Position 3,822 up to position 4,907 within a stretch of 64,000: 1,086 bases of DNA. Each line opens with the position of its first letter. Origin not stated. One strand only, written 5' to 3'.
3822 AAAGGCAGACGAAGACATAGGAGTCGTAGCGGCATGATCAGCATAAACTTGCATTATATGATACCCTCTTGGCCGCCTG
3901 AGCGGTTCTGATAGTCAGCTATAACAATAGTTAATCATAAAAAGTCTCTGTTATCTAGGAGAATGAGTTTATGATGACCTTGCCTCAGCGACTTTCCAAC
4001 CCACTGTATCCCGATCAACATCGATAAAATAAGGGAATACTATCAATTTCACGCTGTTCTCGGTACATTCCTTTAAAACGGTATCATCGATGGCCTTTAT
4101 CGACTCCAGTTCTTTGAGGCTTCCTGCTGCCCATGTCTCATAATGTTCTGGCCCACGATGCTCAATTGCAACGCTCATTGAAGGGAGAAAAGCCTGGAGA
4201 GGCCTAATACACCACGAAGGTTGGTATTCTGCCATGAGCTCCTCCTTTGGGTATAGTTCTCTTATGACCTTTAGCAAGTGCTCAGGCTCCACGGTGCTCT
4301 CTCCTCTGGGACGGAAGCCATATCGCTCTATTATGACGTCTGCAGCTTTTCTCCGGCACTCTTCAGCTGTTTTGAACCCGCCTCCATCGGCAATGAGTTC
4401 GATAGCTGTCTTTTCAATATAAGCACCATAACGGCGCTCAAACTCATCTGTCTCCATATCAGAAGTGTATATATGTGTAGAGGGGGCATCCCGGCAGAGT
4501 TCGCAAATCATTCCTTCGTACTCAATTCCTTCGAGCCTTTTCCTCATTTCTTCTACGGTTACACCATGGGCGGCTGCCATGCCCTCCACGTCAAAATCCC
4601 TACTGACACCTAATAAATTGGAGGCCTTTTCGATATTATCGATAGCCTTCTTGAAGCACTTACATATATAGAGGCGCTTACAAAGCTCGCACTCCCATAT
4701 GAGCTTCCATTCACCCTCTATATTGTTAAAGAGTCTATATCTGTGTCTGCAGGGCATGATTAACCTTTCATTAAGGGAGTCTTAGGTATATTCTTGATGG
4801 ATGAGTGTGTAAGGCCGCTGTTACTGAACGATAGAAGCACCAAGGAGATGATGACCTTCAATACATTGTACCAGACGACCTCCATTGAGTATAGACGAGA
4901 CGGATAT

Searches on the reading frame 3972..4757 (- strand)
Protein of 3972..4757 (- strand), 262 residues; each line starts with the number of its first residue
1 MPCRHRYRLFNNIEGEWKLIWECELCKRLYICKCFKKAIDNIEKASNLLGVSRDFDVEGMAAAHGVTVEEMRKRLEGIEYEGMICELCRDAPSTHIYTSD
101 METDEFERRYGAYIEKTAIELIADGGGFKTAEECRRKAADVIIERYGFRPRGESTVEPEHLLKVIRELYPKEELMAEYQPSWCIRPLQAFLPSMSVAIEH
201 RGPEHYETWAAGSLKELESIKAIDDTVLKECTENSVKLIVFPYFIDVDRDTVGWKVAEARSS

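Call 19: search_protein_families(library=pfam, proteins=[window:3972-4757:-], max_evalue=0.01)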
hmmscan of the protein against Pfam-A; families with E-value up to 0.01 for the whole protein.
window:3972-4757:- (262 aa): 0 families

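Call 57: search_protein_families(library=phrogs, proteins=[window:3972-4757:-], max_evalue=0.01)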
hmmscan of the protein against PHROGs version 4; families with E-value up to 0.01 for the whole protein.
window:3972-4757:- (262 aa): 4 families
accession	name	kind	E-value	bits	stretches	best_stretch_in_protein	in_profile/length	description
phrog_27771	-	unknown function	4e-10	40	1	28-254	322-536/549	-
phrog_19778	-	unknown function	3.4e-07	30.7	1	152-253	250-353/362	-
phrog_34504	-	unknown function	5.9e-05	23.3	1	174-244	295-367/386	-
phrog_7140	-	DNA, RNA and nucleotide metabolism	0.0085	15.9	0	196-244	167-214/423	intron encoded nuclease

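Call 58: search_protein_families(library=padloc, proteins=[window:3972-4757:-], max_evalue=0.001)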
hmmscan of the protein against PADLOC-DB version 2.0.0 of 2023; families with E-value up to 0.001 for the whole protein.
window:3972-4757:- (262 aa): 0 families

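Call 65: find_related_loci(query=A7, collection=metagenome_contigs, flank=10000)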
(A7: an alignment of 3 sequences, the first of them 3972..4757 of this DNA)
Query A7 (262 aa) in metagenome_contigs; peptide patterns used: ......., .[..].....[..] (x = any residue, [..] = any of these).
252 stretches matched a pattern; 5 encode a relative of the query (tblastn E <= 1e-3); 5 distinct loci.
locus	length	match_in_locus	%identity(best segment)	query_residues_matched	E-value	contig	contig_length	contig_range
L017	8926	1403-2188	99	1-262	1e-178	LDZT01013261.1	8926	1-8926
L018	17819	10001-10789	49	3-262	2e-82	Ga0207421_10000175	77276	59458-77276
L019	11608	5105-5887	49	3-261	1e-79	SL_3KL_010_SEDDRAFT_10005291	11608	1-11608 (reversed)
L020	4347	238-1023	41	3-260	5e-69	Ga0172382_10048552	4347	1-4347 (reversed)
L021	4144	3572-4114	48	3-182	4e-50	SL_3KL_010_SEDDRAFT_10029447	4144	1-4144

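Call 67: search_solved_structures(query=A7, max_evalue=10, show_alignments=2)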
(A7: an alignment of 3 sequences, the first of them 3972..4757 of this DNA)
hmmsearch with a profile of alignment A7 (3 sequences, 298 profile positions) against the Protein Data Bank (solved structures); distinct sequences matched with E-value up to 10: 3.
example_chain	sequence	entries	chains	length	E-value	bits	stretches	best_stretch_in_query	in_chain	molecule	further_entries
2m45_A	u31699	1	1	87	0.44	12.8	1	67-118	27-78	Minichromosome maintenance protein MCM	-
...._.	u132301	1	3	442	1.2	11.4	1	88-157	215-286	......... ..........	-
7tfa_B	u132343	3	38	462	1.3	11.3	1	88-157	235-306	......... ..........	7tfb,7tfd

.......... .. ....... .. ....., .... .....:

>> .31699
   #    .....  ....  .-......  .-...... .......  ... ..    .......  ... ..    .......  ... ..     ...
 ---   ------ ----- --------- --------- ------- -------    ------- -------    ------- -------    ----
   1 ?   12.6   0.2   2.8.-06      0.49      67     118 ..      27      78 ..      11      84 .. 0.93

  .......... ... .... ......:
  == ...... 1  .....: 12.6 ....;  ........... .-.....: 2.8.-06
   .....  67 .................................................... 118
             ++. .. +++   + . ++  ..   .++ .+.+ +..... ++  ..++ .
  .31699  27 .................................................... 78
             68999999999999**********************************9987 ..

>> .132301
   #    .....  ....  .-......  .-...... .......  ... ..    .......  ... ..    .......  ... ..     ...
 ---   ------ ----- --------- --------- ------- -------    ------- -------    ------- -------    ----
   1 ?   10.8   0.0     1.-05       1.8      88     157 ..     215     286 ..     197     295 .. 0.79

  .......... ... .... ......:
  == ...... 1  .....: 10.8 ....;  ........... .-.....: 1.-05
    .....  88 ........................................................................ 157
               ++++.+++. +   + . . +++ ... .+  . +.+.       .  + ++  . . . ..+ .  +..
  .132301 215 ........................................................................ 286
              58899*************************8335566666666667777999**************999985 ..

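Call 79: search_protein_families(library=pfam, proteins=[window:3972-4757:-, L020:211-1041:+], max_evalue=10)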
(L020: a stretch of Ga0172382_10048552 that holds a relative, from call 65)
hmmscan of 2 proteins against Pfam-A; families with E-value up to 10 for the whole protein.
window:3972-4757:- (262 aa): 1 family
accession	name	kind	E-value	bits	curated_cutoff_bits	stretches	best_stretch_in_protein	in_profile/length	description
PF00130.28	C1_1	-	1.6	9.1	26.5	1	13-40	21-48/53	Phorbol esters/diacylglycerol binding domain (C1 domain)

L020:211-1041:+ (277 aa): 0 families
